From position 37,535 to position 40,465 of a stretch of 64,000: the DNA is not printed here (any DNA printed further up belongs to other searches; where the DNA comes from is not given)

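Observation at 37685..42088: Complete cyanophycin operon (cphA-cphB-iaaA) downstream of the island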

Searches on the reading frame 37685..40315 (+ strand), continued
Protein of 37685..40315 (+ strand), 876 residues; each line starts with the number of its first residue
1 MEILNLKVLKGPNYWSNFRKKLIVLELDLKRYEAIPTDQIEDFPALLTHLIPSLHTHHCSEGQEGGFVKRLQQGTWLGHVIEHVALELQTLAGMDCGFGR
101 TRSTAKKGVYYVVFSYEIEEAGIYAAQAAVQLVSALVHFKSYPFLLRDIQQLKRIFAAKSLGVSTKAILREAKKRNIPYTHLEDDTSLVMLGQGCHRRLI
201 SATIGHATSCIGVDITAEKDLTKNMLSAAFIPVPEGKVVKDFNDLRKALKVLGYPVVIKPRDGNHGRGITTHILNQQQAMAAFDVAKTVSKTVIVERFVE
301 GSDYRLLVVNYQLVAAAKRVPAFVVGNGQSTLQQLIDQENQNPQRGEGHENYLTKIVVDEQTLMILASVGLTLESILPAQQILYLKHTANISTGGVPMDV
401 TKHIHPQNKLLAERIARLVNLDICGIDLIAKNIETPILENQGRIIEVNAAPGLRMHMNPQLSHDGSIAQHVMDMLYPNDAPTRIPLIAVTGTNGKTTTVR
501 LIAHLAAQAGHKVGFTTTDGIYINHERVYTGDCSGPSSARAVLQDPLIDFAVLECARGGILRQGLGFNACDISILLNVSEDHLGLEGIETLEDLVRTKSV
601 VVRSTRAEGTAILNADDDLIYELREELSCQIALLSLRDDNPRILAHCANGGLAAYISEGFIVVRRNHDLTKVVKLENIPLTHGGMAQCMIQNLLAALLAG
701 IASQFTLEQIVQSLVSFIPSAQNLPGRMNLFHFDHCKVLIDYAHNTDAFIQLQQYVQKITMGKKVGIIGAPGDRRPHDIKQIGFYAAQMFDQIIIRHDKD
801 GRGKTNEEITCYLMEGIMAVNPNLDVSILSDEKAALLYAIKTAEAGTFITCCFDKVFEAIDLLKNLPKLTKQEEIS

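Call 11: find_homologous_proteins(query=window:37685-40315:+)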
Query window:37685-40315:+ (876 aa): 8000 proteins with E <= 0.001 among 8000 candidates; the best 120 are listed.
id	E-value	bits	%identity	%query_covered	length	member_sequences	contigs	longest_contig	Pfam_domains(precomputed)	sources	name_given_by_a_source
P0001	0.0e+0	1974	100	100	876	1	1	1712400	PF18921.6,PF02875.27,PF08245.19,PF02222.28,PF08443.17,PF07478.19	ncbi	ncbi:MAG: cyanophycin synthetase [Gammaproteobacteria bacterium]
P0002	0.0e+0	1171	59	100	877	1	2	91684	PF18921.6,PF02875.27,PF08245.19,PF08443.17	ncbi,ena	-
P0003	0.0e+0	1170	59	100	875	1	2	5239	PF18921.6,PF02875.27,PF08245.19,PF08443.17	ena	-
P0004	0.0e+0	1143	57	100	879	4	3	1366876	PF18921.6,PF02875.27,PF08245.19,PF02222.28,PF08443.17,PF01071.25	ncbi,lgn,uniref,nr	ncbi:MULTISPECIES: cyanophycin synthetase [Legionella]|uniref:Cyanophycin synthetase n=1 Tax=Legione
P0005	0.0e+0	1119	56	99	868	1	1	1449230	PF18921.6,PF02875.27,PF08245.19,PF02222.28,PF08443.17,PF02655.20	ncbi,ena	-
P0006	0.0e+0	1117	56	99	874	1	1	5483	PF14397.12,PF18921.6,PF02875.27,PF08245.19,PF02222.28,PF08443.17,PF01071.25,PF07478.19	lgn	-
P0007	0.0e+0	1116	55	100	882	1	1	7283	PF14397.12,PF18921.6,PF02875.27,PF02786.23,PF08245.19,PF02222.28,PF08443.17,PF02655.20,PF01071.25,PF07478.19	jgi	jgi:cyanophycin synthetase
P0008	0.0e+0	1114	55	99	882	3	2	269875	PF18921.6,PF02875.27,PF02786.23,PF08245.19,PF02222.28,PF08443.17,PF01071.25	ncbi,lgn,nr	ncbi:MAG: cyanophycin synthetase [Bacteroidetes bacterium]|nr:cyanophycin synthetase [Bacteroidota b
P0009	0.0e+0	1112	55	100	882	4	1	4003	PF14397.12,PF18921.6,PF02875.27,PF02786.23,PF08245.19,PF02222.28,PF08443.17,PF02655.20,PF01071.25,PF07478.19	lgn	-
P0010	0.0e+0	1111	56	99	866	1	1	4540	PF14397.12,PF18921.6,PF02875.27,PF08245.19,PF02222.28,PF08443.17,PF02655.20,PF07478.19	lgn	-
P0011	0.0e+0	1109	56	99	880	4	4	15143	PF18921.6,PF02875.27,PF08245.19,PF02222.28,PF08443.17,PF07478.19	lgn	-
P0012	0.0e+0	1106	57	99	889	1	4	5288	PF18921.6,PF02875.27,PF08245.19,PF02222.28,PF08443.17,PF01071.25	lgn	-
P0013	0.0e+0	1105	56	99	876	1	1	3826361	PF14397.12,PF18921.6,PF02875.27,PF02786.23,PF08245.19,PF02222.28,PF08443.17,PF01071.25,PF07478.19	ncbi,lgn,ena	-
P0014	0.0e+0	1103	56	99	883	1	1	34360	PF14397.12,PF18921.6,PF02875.27,PF08245.19,PF02222.28,PF08443.17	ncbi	ncbi:MAG: cyanophycin synthetase [Bacteroidota bacterium]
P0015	0.0e+0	1100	56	99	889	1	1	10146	PF18921.6,PF02875.27,PF08245.19,PF02222.28,PF08443.17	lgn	-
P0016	0.0e+0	1100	56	99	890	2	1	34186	PF14397.12,PF18921.6,PF02875.27,PF08245.19,PF02222.28,PF08443.17,PF07478.19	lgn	-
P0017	0.0e+0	1100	56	99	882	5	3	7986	PF18921.6,PF02875.27,PF08245.19,PF02222.28,PF08443.17,PF01071.25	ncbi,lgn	-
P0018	0.0e+0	1099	54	100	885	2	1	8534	PF18921.6,PF02875.27,PF08245.19,PF02222.28,PF08443.17,PF07478.19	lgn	-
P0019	0.0e+0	1099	57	99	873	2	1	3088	PF18921.6,PF02875.27,PF08245.19,PF02222.28,PF08443.17,PF02655.20,PF07478.19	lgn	-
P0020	0.0e+0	1099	54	100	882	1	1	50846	PF18921.6,PF02875.27,PF02786.23,PF08245.19,PF02222.28,PF08443.17,PF01071.25,PF07478.19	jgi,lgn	jgi:cyanophycin synthetase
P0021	0.0e+0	1098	55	99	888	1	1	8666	PF14397.12,PF18921.6,PF02875.27,PF08245.19,PF02222.28,PF08443.17,PF02655.20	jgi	-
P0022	0.0e+0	1097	54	100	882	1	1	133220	PF18921.6,PF02875.27,PF02786.23,PF08245.19,PF02222.28,PF08443.17,PF02655.20,PF01071.25,PF07478.19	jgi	jgi:cyanophycin synthetase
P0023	0.0e+0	1096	56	99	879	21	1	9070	PF14397.12,PF18921.6,PF02875.27,PF08245.19,PF02222.28,PF08443.17,PF02655.20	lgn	-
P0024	0.0e+0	1095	56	99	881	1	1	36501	PF14397.12,PF18921.6,PF02875.27,PF02786.23,PF08245.19,PF02222.28,PF08443.17,PF01071.25,PF07478.19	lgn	-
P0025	0.0e+0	1094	55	99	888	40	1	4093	PF18921.6,PF02875.27,PF08245.19,PF02222.28,PF08443.17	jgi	-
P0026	0.0e+0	1093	56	99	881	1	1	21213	PF02955.22,PF18921.6,PF02875.27,PF08245.19,PF02222.28,PF08443.17,PF07478.19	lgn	-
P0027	0.0e+0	1093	54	99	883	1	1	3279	PF18921.6,PF02875.27,PF02786.23,PF08245.19,PF02222.28,PF08443.17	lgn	-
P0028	0.0e+0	1092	55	99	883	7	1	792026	PF18921.6,PF02875.27,PF02786.23,PF08245.19,PF02222.28,PF08443.17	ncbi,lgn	ncbi:MAG: cyanophycin synthetase [Chitinophagaceae bacterium]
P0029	0.0e+0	1091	55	99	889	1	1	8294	PF14397.12,PF18921.6,PF02875.27,PF08245.19,PF02222.28,PF08443.17,PF01071.25,PF07478.19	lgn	-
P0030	0.0e+0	1091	55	99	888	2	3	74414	PF18921.6,PF02875.27,PF08245.19,PF02222.28,PF08443.17,PF02655.20,PF07478.19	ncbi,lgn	-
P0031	0.0e+0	1090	56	100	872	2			PF18921.6,PF02875.27,PF08245.19,PF02222.28,PF08443.17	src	-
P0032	0.0e+0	1089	55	100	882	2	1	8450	PF18921.6,PF02875.27,PF08245.19,PF08443.17,PF07478.19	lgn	-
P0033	0.0e+0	1088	56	99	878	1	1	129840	PF18921.6,PF02875.27,PF08245.19,PF02222.28,PF08443.17,PF07478.19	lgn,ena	-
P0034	0.0e+0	1088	55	99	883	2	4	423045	PF18921.6,PF02875.27,PF02786.23,PF08245.19,PF02222.28,PF08443.17,PF01071.25,PF07478.19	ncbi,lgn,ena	ncbi:MAG TPA: cyanophycin synthetase [Bacteroidia bacterium]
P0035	0.0e+0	1088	56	99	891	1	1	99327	PF18921.6,PF02875.27,PF08245.19,PF02222.28,PF08443.17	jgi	jgi:cyanophycin synthetase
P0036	0.0e+0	1087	54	99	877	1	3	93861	PF18921.6,PF02875.27,PF08245.19,PF02222.28,PF08443.17,PF07478.19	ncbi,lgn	-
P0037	0.0e+0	1087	54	100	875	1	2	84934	PF16292.10,PF14397.12,PF18921.6,PF02875.27,PF08245.19,PF08443.17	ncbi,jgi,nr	ncbi:MAG: cyanophycin synthetase [Bacteroidetes bacterium]|jgi:cyanophycin synthetase|nr:cyanophycin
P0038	0.0e+0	1086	54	99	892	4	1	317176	PF18921.6,PF02875.27,PF02786.23,PF08245.19,PF02222.28,PF08443.17,PF02655.20,PF01071.25,PF07478.19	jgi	jgi:cyanophycin synthetase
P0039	0.0e+0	1085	55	99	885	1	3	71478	PF18921.6,PF13549.12,PF02875.27,PF02786.23,PF08245.19,PF02222.28,PF08443.17,PF07478.19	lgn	-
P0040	0.0e+0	1085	55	100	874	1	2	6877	PF18921.6,PF02875.27,PF08245.19,PF02222.28,PF08443.17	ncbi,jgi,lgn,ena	jgi:cyanophycin synthetase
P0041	0.0e+0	1085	55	99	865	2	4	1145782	PF14397.12,PF18921.6,PF02875.27,PF08245.19,PF08443.17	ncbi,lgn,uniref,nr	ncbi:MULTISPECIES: cyanophycin synthetase [Legionella]|uniref:Cyanophycin synthetase n=1 Tax=Legione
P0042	0.0e+0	1085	55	99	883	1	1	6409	PF18921.6,PF02875.27,PF08245.19,PF02222.28,PF08443.17,PF07478.19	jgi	jgi:cyanophycin synthetase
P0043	0.0e+0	1084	54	99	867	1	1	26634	PF14397.12,PF18921.6,PF02875.27,PF08245.19,PF02222.28,PF08443.17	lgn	-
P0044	0.0e+0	1084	54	99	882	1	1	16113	PF18921.6,PF02875.27,PF08245.19,PF02222.28,PF08443.17,PF01071.25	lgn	-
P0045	0.0e+0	1084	56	99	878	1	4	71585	PF18921.6,PF02875.27,PF08245.19,PF02222.28,PF08443.17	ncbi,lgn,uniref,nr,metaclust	ncbi:cyanophycin synthetase [Legionella rubrilucens]|uniref:Cyanophycin synthetase n=1 Tax=Legionell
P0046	0.0e+0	1084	56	99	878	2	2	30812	PF18921.6,PF02875.27,PF08245.19,PF08443.17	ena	-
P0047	0.0e+0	1084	56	99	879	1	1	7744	PF18921.6,PF02875.27,PF08245.19,PF02222.28,PF08443.17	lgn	-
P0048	0.0e+0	1083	53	100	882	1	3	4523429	PF14397.12,PF18921.6,PF02875.27,PF02786.23,PF08245.19,PF02222.28,PF08443.17,PF07478.19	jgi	jgi:cyanophycin synthetase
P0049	0.0e+0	1083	55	99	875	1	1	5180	PF18921.6,PF02875.27,PF08245.19,PF02222.28,PF08443.17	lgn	-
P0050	0.0e+0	1083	54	99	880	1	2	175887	PF14397.12,PF18921.6,PF02875.27,PF08245.19,PF02222.28,PF08443.17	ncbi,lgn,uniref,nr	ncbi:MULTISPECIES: cyanophycin synthetase [unclassified Legionella]|uniref:cyanophycin synthetase n=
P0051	0.0e+0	1083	53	99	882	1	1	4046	PF18921.6,PF02875.27,PF02786.23,PF08245.19,PF02222.28,PF08443.17,PF01071.25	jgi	jgi:cyanophycin synthetase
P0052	0.0e+0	1082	54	100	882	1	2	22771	PF18921.6,PF02875.27,PF02786.23,PF08245.19,PF02222.28,PF08443.17,PF01071.25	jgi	jgi:cyanophycin synthetase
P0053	0.0e+0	1082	55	99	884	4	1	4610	PF18921.6,PF02875.27,PF08245.19,PF08443.17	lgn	-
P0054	0.0e+0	1082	54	100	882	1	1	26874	PF14397.12,PF18921.6,PF02875.27,PF08245.19,PF02222.28,PF08443.17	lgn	-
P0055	0.0e+0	1080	53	100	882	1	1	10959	PF18921.6,PF02875.27,PF02786.23,PF08245.19,PF02222.28,PF08443.17,PF07478.19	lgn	-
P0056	0.0e+0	1080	55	99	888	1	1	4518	PF14397.12,PF18921.6,PF02875.27,PF08245.19,PF02222.28,PF08443.17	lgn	-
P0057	0.0e+0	1080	56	99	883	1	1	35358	PF18921.6,PF02875.27,PF08245.19,PF08443.17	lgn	-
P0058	0.0e+0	1080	54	99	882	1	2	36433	PF18921.6,PF02875.27,PF02786.23,PF08245.19,PF02222.28,PF08443.17,PF07478.19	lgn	-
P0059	0.0e+0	1079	55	99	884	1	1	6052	PF14397.12,PF18921.6,PF02875.27,PF02786.23,PF08245.19,PF02222.28,PF08443.17,PF07478.19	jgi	jgi:cyanophycin synthetase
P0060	0.0e+0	1079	55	100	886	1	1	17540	PF14397.12,PF18921.6,PF02875.27,PF02786.23,PF08245.19,PF02222.28,PF08443.17,PF02655.20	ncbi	-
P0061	0.0e+0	1079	55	99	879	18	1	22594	PF18921.6,PF02875.27,PF08245.19,PF08443.17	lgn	-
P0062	0.0e+0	1079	54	99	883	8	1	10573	PF18921.6,PF02875.27,PF02786.23,PF08245.19,PF02222.28,PF08443.17,PF07478.19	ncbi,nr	ncbi:MAG TPA: cyanophycin synthetase [Parafilimonas sp.]|nr:cyanophycin synthetase [Parafilimonas sp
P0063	0.0e+0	1078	54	99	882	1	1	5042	PF18921.6,PF02875.27,PF02786.23,PF08245.19,PF02222.28,PF08443.17,PF02655.20,PF07478.19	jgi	-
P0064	0.0e+0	1078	56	100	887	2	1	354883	PF18921.6,PF02875.27,PF08245.19,PF02222.28,PF08443.17,PF07478.19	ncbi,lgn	ncbi:MAG: cyanophycin synthetase [Bacteroidota bacterium]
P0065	0.0e+0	1078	55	99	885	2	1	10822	PF18921.6,PF02875.27,PF08245.19,PF02222.28,PF08443.17,PF02655.20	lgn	-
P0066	0.0e+0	1078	55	99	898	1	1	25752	PF18921.6,PF02875.27,PF02786.23,PF08245.19,PF02222.28,PF08443.17,PF01071.25,PF07478.19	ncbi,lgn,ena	-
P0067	0.0e+0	1078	56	100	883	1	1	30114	PF14397.12,PF18921.6,PF02875.27,PF08245.19,PF02222.28,PF08443.17,PF07478.19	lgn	-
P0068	0.0e+0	1077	56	99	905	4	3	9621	PF02955.22,PF18921.6,PF02875.27,PF08245.19,PF02222.28,PF08443.17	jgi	jgi:cyanophycin synthetase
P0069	0.0e+0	1077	54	100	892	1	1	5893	PF18921.6,PF02875.27,PF08245.19,PF08443.17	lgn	-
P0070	0.0e+0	1077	56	99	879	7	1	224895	PF18921.6,PF02875.27,PF08245.19,PF02222.28,PF08443.17,PF02655.20,PF07478.19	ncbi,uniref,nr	ncbi:cyanophycin synthetase [Legionella quinlivanii]|uniref:Cyanophycin synthetase n=1 Tax=Legionell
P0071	0.0e+0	1076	53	99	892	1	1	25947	PF18921.6,PF02875.27,PF08245.19,PF02222.28,PF08443.17,PF07478.19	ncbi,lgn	-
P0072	0.0e+0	1076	54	100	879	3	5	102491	PF18921.6,PF02875.27,PF08245.19,PF08443.17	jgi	jgi:cyanophycin synthetase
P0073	0.0e+0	1076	53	100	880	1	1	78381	PF16292.10,PF14397.12,PF18921.6,PF02875.27,PF08245.19,PF02222.28,PF08443.17,PF07478.19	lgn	-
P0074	0.0e+0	1075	55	99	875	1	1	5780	PF14397.12,PF18921.6,PF02875.27,PF02786.23,PF08245.19,PF02222.28,PF08443.17,PF02655.20,PF07478.19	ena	-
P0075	0.0e+0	1075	54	100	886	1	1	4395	PF18921.6,PF02875.27,PF08245.19,PF02222.28,PF08443.17,PF07478.19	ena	-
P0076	0.0e+0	1074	55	100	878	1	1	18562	PF14397.12,PF18921.6,PF02875.27,PF02786.23,PF08245.19,PF08443.17,PF07478.19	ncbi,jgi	-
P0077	0.0e+0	1074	54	100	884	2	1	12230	PF18921.6,PF02875.27,PF08245.19,PF02222.28,PF08443.17,PF07478.19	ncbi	-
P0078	0.0e+0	1074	56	99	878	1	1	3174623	PF18921.6,PF02875.27,PF08245.19,PF02222.28,PF08443.17,PF07478.19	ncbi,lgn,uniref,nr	ncbi:cyanophycin synthetase [Legionella sp. MW5194]|uniref:cyanophycin synthetase n=1 Tax=Legionella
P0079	0.0e+0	1073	56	99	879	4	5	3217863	PF14397.12,PF18921.6,PF02875.27,PF02786.23,PF08245.19,PF02222.28,PF08443.17,PF07478.19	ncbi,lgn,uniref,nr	ncbi:cyanophycin synthetase [Legionella israelensis]|uniref:Cyanophycin synthetase n=1 Tax=Legionell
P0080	0.0e+0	1073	55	99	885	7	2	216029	PF18921.6,PF02875.27,PF08245.19,PF02222.28,PF08443.17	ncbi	-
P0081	0.0e+0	1072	55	99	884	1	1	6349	PF18921.6,PF02875.27,PF02786.23,PF08245.19,PF02222.28,PF08443.17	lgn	-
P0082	0.0e+0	1071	54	99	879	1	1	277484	PF14397.12,PF18921.6,PF02875.27,PF08245.19,PF08443.17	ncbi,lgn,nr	ncbi:MAG: cyanophycin synthetase [Burkholderiales bacterium]|nr:cyanophycin synthetase [Bacteroidia 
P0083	0.0e+0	1071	55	99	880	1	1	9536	PF18921.6,PF02875.27,PF02786.23,PF08245.19,PF02222.28,PF08443.17,PF07478.19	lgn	-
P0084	0.0e+0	1071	54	100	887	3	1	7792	PF18921.6,PF02875.27,PF02786.23,PF08245.19,PF08443.17,PF07478.19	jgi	jgi:cyanophycin synthetase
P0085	0.0e+0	1071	54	99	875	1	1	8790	PF14397.12,PF18921.6,PF02875.27,PF08245.19,PF02222.28,PF08443.17,PF07478.19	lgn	-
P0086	0.0e+0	1070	54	100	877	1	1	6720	PF18921.6,PF02875.27,PF08245.19,PF08443.17,PF07478.19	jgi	-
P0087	0.0e+0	1070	55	100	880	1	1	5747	PF18921.6,PF02875.27,PF08245.19,PF08443.17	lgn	-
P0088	0.0e+0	1070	56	99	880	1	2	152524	PF14397.12,PF18921.6,PF02875.27,PF08245.19,PF08443.17,PF02655.20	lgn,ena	-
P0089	0.0e+0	1069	53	100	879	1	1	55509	PF16292.10,PF18921.6,PF02875.27,PF08245.19,PF08443.17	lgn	-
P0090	0.0e+0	1069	54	99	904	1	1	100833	PF14397.12,PF18921.6,PF02875.27,PF02786.23,PF08245.19,PF02222.28,PF08443.17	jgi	jgi:cyanophycin synthetase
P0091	0.0e+0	1069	55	99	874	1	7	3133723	PF18921.6,PF02875.27,PF08245.19,PF08443.17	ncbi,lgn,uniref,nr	ncbi:cyanophycin synthetase [Legionella jordanis]|uniref:Cyanophycin synthetase n=1 Tax=Legionella j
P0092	0.0e+0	1069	54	99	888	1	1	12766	PF18921.6,PF02875.27,PF08245.19,PF02222.28,PF08443.17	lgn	-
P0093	0.0e+0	1069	54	99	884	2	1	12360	PF14397.12,PF18921.6,PF02875.27,PF02786.23,PF08245.19,PF02222.28,PF08443.17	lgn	-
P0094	0.0e+0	1068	54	99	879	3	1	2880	PF18921.6,PF02875.27,PF02786.23,PF08245.19,PF02222.28,PF08443.17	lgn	-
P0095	0.0e+0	1068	54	98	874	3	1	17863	PF18921.6,PF02875.27,PF02786.23,PF08245.19,PF02222.28,PF08443.17,PF07478.19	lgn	-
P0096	0.0e+0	1068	55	99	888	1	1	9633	PF18921.6,PF02875.27,PF08245.19,PF08443.17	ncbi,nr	ncbi:MAG: cyanophycin synthetase [Legionellaceae bacterium]|nr:cyanophycin synthetase [Legionellacea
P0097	0.0e+0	1068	54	98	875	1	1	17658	PF18921.6,PF02875.27,PF02786.23,PF08245.19,PF02222.28,PF08443.17,PF07478.19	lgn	-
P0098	0.0e+0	1068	54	98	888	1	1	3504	PF18921.6,PF02875.27,PF08245.19,PF02222.28,PF08443.17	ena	-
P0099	0.0e+0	1068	55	99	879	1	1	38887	PF14397.12,PF18921.6,PF02875.27,PF08245.19,PF02222.28,PF08443.17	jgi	jgi:cyanophycin synthetase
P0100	0.0e+0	1068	54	99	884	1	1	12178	PF18921.6,PF02875.27,PF02786.23,PF08245.19,PF02222.28,PF08443.17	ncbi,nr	ncbi:MAG: cyanophycin synthetase [Chitinophagaceae bacterium]|nr:cyanophycin synthetase [Chitinophag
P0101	0.0e+0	1068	54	99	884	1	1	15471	PF18921.6,PF02875.27,PF02786.23,PF08245.19,PF02222.28,PF08443.17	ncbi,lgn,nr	ncbi:MAG TPA: cyanophycin synthetase [Chitinophagaceae bacterium]|nr:cyanophycin synthetase [Chitino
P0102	0.0e+0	1068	53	99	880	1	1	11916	PF18921.6,PF02875.27,PF08245.19,PF02222.28,PF08443.17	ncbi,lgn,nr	ncbi:MAG: cyanophycin synthetase [Legionella sp.]|nr:MAG: cyanophycin synthetase [Legionella sp.]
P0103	0.0e+0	1068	55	100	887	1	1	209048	PF14397.12,PF18921.6,PF02875.27,PF08245.19,PF02222.28,PF08443.17,PF07478.19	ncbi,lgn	-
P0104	0.0e+0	1068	55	98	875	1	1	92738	PF18921.6,PF02875.27,PF02786.23,PF08245.19,PF02222.28,PF08443.17,PF07478.19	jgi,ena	-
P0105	0.0e+0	1067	56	99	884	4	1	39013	PF18921.6,PF02875.27,PF08245.19,PF02222.28,PF08443.17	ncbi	ncbi:cyanophycin synthetase [soil metagenome]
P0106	0.0e+0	1067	54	99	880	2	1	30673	PF18921.6,PF02875.27,PF08245.19,PF08443.17,PF07478.19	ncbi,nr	ncbi:MAG: cphA [Bacteroidota bacterium]|nr:cphA [Bacteroidota bacterium]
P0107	0.0e+0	1067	54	99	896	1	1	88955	PF18921.6,PF02875.27,PF08245.19,PF02222.28,PF08443.17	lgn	-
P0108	0.0e+0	1067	55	99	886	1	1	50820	PF14397.12,PF18921.6,PF02875.27,PF08245.19,PF02222.28,PF08443.17,PF07478.19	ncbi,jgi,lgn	-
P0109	0.0e+0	1066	53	100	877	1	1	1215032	PF14397.12,PF18921.6,PF02875.27,PF08245.19,PF02222.28,PF08443.17,PF02655.20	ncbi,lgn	ncbi:MAG: cyanophycin synthetase [Bacteroidota bacterium]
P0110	0.0e+0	1066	54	99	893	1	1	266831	PF18921.6,PF02875.27,PF08245.19,PF02222.28,PF08443.17,PF01071.25,PF07478.19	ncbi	-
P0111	0.0e+0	1066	53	100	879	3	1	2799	PF18921.6,PF02875.27,PF08245.19,PF08443.17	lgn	-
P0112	0.0e+0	1066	53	100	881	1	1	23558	PF18921.6,PF02875.27,PF08245.19,PF02222.28,PF08443.17,PF02655.20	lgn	-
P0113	0.0e+0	1066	54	99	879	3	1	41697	PF18921.6,PF02875.27,PF08245.19,PF08443.17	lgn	-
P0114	0.0e+0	1066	54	99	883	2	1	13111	PF14397.12,PF18921.6,PF02875.27,PF02786.23,PF08245.19,PF02222.28,PF08443.17,PF01071.25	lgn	-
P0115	0.0e+0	1066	54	98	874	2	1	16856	PF18921.6,PF02875.27,PF02786.23,PF08245.19,PF02222.28,PF08443.17,PF01071.25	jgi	jgi:cyanophycin synthetase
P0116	0.0e+0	1065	54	99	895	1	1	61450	PF18921.6,PF02875.27,PF08245.19,PF02222.28,PF08443.17,PF01071.25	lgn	-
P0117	0.0e+0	1065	54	100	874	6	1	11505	PF18921.6,PF02875.27,PF02786.23,PF08245.19,PF02222.28,PF08443.17,PF02655.20,PF01071.25,PF07478.19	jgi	-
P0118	0.0e+0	1065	54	99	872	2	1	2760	PF14397.12,PF18921.6,PF02875.27,PF02786.23,PF08245.19,PF02222.28,PF08443.17,PF01071.25,PF07478.19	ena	-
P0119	0.0e+0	1065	54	100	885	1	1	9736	PF14397.12,PF18921.6,PF02875.27,PF08245.19,PF02222.28,PF08443.17,PF01071.25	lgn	-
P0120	0.0e+0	1065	54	100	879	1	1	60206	PF18921.6,PF02875.27,PF08245.19,PF02222.28,PF08443.17,PF07478.19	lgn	-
